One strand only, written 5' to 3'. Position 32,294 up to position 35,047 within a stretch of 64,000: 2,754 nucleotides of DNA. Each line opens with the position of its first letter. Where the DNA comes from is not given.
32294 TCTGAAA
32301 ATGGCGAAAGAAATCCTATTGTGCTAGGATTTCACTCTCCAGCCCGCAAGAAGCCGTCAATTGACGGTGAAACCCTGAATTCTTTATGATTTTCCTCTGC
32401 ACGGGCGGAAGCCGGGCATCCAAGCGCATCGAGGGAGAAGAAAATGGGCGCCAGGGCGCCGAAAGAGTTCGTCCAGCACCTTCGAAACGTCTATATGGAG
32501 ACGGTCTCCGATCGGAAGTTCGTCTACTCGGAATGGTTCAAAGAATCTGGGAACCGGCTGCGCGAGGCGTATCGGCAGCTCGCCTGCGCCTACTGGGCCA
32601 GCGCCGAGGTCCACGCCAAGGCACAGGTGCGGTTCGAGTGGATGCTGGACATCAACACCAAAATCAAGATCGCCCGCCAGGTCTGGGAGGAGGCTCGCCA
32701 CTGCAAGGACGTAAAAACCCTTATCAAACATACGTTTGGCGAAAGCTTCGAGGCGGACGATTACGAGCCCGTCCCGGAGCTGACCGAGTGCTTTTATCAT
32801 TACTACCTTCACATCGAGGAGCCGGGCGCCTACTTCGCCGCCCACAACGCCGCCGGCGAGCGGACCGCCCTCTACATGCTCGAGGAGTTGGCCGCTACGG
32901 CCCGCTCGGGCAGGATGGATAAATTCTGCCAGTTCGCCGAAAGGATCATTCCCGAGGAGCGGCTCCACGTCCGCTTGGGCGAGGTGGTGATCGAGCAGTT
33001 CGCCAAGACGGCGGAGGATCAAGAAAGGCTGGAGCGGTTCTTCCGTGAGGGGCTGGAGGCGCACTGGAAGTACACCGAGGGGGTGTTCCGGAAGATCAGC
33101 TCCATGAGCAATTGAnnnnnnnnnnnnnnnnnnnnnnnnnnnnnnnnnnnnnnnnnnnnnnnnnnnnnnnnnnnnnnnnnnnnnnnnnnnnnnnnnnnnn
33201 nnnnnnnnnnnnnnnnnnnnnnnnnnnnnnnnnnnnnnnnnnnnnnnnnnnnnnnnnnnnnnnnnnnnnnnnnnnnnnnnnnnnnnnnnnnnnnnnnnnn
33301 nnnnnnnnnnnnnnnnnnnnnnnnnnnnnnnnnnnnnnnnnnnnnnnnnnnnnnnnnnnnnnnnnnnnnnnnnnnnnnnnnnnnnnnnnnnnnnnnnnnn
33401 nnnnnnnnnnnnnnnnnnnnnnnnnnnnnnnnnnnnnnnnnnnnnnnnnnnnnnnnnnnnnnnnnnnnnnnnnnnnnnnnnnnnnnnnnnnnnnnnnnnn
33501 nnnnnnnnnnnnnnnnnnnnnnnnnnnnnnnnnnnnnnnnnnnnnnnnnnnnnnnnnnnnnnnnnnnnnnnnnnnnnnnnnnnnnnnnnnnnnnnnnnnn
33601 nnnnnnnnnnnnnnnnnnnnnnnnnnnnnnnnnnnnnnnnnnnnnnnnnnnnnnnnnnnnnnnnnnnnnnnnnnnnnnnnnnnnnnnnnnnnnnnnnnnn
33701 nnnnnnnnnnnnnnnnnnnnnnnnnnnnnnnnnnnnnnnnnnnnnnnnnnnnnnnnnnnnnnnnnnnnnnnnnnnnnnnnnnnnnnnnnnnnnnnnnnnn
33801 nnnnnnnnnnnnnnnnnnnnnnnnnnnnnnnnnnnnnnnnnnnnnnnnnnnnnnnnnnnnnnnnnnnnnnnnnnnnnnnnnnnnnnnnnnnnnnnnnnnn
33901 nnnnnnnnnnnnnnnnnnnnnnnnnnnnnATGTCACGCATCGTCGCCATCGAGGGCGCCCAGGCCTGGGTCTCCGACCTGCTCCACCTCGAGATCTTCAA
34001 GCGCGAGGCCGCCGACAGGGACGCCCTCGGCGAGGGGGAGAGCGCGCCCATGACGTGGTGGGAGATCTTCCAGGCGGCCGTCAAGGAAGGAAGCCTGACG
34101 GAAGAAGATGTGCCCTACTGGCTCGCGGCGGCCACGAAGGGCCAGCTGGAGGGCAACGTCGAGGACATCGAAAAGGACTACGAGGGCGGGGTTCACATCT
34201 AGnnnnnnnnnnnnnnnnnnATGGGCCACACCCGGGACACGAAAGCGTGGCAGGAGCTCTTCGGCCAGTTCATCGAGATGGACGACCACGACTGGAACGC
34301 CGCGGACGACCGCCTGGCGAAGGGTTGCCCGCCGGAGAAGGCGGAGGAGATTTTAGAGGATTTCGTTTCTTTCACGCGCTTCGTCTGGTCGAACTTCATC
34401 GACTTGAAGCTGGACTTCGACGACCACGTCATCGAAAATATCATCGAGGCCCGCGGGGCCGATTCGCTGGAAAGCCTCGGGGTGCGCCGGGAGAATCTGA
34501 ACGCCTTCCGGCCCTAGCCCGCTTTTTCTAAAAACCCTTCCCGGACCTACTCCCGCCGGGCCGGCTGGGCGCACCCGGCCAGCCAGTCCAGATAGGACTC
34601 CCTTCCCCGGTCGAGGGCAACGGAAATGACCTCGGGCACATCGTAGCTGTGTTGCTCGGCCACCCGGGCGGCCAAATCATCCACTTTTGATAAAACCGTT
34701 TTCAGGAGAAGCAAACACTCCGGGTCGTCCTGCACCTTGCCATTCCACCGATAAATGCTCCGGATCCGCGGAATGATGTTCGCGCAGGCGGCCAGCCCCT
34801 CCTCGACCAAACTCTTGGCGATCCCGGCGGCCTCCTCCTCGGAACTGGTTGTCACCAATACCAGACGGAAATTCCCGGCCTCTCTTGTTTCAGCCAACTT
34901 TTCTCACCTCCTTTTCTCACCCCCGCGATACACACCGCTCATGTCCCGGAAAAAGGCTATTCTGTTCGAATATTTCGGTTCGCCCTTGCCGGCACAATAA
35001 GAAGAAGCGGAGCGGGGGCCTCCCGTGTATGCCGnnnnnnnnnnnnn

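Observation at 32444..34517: Four-gene cassette of unknown function: two ferritin-like diiron paralogues (one with Glu-to-Tyr at a ligand position) plus two small acidic proteins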

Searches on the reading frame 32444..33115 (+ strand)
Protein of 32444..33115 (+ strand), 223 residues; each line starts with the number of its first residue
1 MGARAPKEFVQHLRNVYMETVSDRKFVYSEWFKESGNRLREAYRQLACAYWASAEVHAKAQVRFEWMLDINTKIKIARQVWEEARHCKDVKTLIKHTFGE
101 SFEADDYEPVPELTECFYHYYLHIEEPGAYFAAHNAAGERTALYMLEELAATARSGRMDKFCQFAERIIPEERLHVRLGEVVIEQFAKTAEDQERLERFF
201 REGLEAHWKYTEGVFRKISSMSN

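Call 3: search_protein_families(library=pfam, proteins=[window:32444-33115:+], max_evalue=1)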
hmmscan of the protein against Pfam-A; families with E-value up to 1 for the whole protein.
window:32444-33115:+ (223 aa): 3 families
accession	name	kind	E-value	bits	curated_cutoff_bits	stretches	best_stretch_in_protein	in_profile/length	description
PF00268.27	Ribonuc_red_sm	-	0.0025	17.7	33.6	1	152-217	172-243/281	Ribonucleotide reductase, small chain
PF05138.18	PaaA_PaaC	-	0.034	13.8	28.5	1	125-216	99-186/263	Phenylacetic acid catabolic protein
PF10467.15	Inhibitor_I48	-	0.071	13.4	21.3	1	74-113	37-79/142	Peptidase inhibitor clitocypin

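Call 4: search_protein_families(library=ncbifam, proteins=[window:32444-33115:+], max_evalue=1)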
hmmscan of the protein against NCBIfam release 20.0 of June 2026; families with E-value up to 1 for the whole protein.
window:32444-33115:+ (223 aa): 1 family
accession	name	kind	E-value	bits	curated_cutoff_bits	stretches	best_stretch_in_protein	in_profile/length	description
NF052444.1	DhDoxglucKinKdgK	equivalog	0.065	12.6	400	1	70-152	29-108/303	2-dehydro-3-deoxygluconokinase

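Call 51: search_protein_families(library=phrogs, proteins=[window:32444-33112:+], max_evalue=0.1)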
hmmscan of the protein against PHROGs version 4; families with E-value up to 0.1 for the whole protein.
window:32444-33112:+ (223 aa): 0 families

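Call 52: search_protein_families(library=padloc, proteins=[window:32444-33112:+], max_evalue=0.1)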
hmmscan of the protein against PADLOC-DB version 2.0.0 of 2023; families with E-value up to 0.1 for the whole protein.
window:32444-33112:+ (223 aa): 0 families

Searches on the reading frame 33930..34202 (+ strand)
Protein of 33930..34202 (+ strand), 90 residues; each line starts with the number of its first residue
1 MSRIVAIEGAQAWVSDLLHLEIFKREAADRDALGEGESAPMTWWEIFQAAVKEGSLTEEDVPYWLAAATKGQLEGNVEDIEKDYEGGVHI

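Call 3: search_protein_families(library=pfam, proteins=[window:33930-34202:+], max_evalue=1)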
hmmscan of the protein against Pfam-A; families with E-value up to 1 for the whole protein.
window:33930-34202:+ (90 aa): 0 families

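Call 4: search_protein_families(library=ncbifam, proteins=[window:33930-34202:+], max_evalue=1)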
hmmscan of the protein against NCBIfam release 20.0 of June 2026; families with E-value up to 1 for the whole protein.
window:33930-34202:+ (90 aa): 0 families

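Call 37: find_homologous_proteins(query=window:33930-34199:+, max_evalue=0.01)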
Query window:33930-34199:+ (90 aa): 7 proteins with E <= 0.01 among 12 candidates.
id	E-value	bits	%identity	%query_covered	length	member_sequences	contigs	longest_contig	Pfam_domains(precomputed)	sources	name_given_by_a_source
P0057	3.6e-49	182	97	100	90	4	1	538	-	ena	-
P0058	2.2e-40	154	79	100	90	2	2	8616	-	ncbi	ncbi:MAG: hypothetical protein V3V56_00020 [bacterium]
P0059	1.6e-37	145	80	97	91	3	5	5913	-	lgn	-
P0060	3.2e-36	141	76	100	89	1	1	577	-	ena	-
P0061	4.0e-35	138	76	100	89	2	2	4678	-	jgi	jgi:hypothetical protein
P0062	1.6e-31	126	70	100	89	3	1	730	-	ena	-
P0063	6.3e-31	124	71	100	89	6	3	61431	-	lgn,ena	-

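Call 48: search_solved_structures(query=A4, max_evalue=10)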
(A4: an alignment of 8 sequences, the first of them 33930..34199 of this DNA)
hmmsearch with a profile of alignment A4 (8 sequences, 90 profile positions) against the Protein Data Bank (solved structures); distinct sequences matched with E-value up to 10: 2.
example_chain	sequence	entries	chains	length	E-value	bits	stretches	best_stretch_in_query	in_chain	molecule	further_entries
5iqj_A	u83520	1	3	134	0.65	13.5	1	51-81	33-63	Uncharacterized protein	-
4psl_A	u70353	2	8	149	0.87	13.1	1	10-53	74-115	ssDNA binding protein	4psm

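Call 51: search_protein_families(library=phrogs, proteins=[window:33930-34199:+], max_evalue=0.1)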
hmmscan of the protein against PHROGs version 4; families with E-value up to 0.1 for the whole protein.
window:33930-34199:+ (90 aa): 0 families

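Call 52: search_protein_families(library=padloc, proteins=[window:33930-34199:+], max_evalue=0.1)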
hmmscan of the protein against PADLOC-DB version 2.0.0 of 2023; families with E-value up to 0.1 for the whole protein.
window:33930-34199:+ (90 aa): 0 families

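Call 55: predict_structure(alignment_id=A4)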
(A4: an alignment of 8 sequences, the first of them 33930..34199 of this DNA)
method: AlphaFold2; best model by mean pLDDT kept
length: 90 residues; sequences in the alignment: 8
mean_pLDDT: 71.5   pTM: 0.62
mean pLDDT of the five models: 71.5, 68.8, 68.5, 68.5, 65.0
residues with pLDDT >= 90: 8; 70-90: 50; 50-70: 9; < 50: 23
segments of 3 or more residues with pLDDT < 50: 1-5, 73-90
pLDDT, mean of each block of 10 residues (from residue 1): 50 79 88 86 90 87 80 45 37
secondary structure, 60 per line:
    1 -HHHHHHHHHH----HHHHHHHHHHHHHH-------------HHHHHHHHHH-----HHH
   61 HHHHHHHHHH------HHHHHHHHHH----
elements in order: H2-11 H16-29 H43-52 H58-70 H77-86

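Call 58: fold_search(model_id=the predicted structure, library=pdb)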
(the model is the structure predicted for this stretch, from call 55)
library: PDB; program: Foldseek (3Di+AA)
matches with E <= 10: 36; with E <= 0.001: 0
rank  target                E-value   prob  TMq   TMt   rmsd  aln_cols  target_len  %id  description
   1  7lxc_MODEL_1_A        2.4e+00  0.08  0.27  0.28   9.8        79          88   13  Structure and Interactions of DED1 of human cFLIP (released 2021-12-01)
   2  7ae2_A                2.5e+00  0.10  0.30  0.21  10.4        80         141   16  Crystal structure of HEPN(H107A-Y109F) toxin in complex with MNT antitoxin (released 2020-12-30)
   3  7ae9_B                2.5e+00  0.08  0.28  0.20   8.8        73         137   16  Crystal structure of mono-AMPylated HEPN(R46E) toxin in complex with MNT antitoxin (released 2020-12-30)
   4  7ae9_D                3.0e+00  0.08  0.31  0.21   9.5        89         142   13  Crystal structure of mono-AMPylated HEPN(R46E) toxin in complex with MNT antitoxin (released 2020-12-30)
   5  6xp8                  3.2e+00  0.07  0.27  0.13  14.3        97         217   12  The crystal structure of TfuA involved in peptide backbone thioamidation from Methanosarcina acetivorans (released 2021-03-17)
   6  7ae9_C                3.6e+00  0.08  0.29  0.20  10.0        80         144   18  Crystal structure of mono-AMPylated HEPN(R46E) toxin in complex with MNT antitoxin (released 2020-12-30)
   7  9ce3_E                4.1e+00  0.04  0.25  0.11  12.0        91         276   19  Structure of the TSC:WIPI3 lysosomal recruitment complex (released 2024-12-04)
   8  7ae9_A                4.3e+00  0.06  0.28  0.19   8.9        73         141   16  Crystal structure of mono-AMPylated HEPN(R46E) toxin in complex with MNT antitoxin (released 2020-12-30)
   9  6m6u_G                4.6e+00  0.08  0.30  0.22  10.0        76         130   12  Crystal structure the toxin-antitoxin MntA-HpeT mutant-D39ED41E (released 2020-09-30)
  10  2r9v                  4.9e+00  0.04  0.21  0.07   9.7        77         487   17  Crystal structure of ATP synthase subunit alpha (TM1612) from Thermotoga maritima at 2.10 A resolution (released 2007-10-02)
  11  6ono_B                5.2e+00  0.06  0.29  0.35   7.3        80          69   11  Complex structure of WhiB1 and region 4 of SigA in C2221 space group (released 2019-11-27)
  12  5hyn_Q                5.2e+00  0.04  0.21  0.06  11.4        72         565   14  Structure of Human Polycomb Repressive Complex 2 (PRC2) with oncogenic histone H3K27M peptide (released 2016-05-11)
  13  5ejc_B                6.2e+00  0.03  0.25  0.12  11.9        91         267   15  Crystal structural of the TSC1-TBC1D7 complex (released 2016-03-02)
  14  5ejc_A                6.2e+00  0.03  0.25  0.12  12.0        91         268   15  Crystal structural of the TSC1-TBC1D7 complex (released 2016-03-02)
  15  9bxu_A                6.2e+00  0.02  0.20  0.06  10.5        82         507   18  Cryo-EM structure of ATP synthase DP state (released 2025-08-06)
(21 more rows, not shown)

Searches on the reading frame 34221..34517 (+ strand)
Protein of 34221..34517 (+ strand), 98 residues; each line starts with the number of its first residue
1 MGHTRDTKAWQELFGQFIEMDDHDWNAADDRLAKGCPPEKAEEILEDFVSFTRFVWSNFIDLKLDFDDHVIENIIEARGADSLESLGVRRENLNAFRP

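Call 3: search_protein_families(library=pfam, proteins=[window:34221-34517:+], max_evalue=1)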
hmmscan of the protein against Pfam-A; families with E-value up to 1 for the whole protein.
window:34221-34517:+ (98 aa): 1 family
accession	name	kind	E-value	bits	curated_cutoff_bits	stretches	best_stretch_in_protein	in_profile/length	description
PF06200.19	tify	-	0.27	11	27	1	35-45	20-30/34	tify domain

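Call 4: search_protein_families(library=ncbifam, proteins=[window:34221-34517:+], max_evalue=1)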
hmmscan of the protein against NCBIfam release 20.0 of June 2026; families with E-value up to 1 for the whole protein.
window:34221-34517:+ (98 aa): 0 families

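Call 39: find_homologous_proteins(query=window:34221-34514:+, max_evalue=0.01)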
Query window:34221-34514:+ (98 aa): 6 proteins with E <= 0.01 among 9 candidates.
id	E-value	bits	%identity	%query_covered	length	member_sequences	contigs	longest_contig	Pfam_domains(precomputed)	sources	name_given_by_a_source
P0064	1.0e-60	221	100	100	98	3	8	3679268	-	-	-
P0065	5.1e-43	164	96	77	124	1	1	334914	-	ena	-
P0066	2.8e-31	126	60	94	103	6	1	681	-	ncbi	-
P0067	2.0e-30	123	60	95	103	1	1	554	-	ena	-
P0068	3.4e-29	119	56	96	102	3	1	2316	-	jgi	jgi:hypothetical protein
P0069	1.6e-27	114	60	91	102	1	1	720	-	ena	-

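Call 49: search_solved_structures(query=A5, max_evalue=10)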
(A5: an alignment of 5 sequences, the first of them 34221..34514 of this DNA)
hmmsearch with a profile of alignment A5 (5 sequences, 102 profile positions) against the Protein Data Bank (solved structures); distinct sequences matched with E-value up to 10: 4.
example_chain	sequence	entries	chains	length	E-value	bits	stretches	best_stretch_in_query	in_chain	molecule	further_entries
3no6_A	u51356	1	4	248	0.076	16.6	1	8-53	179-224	Transcriptional activator TenA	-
7e34_B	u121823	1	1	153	0.099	16.2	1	9-44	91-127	Speedy protein A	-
5uq1_B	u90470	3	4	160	0.11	16.1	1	9-44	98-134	Speedy protein A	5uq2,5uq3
5w4a_A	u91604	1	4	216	1.2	12.7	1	51-94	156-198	P-granule scaffold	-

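Call 51: search_protein_families(library=phrogs, proteins=[window:34221-34514:+], max_evalue=0.1)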
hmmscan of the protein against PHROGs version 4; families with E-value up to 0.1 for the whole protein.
window:34221-34514:+ (98 aa): 0 families

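Call 52: search_protein_families(library=padloc, proteins=[window:34221-34514:+], max_evalue=0.1)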
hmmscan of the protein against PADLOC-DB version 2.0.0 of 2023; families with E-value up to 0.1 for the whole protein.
window:34221-34514:+ (98 aa): 0 families

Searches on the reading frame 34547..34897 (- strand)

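Call 33: search_protein_families(library=pfam, proteins=[window:34547-34897:-], max_evalue=0.00001)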
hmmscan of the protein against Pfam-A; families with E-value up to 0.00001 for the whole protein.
window:34547-34897:- (116 aa): 1 family
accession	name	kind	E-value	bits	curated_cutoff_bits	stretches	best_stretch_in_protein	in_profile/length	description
PF03091.20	CutA1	-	4.9e-36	122.9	22.4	1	12-107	2-97/99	CutA1 divalent ion tolerance protein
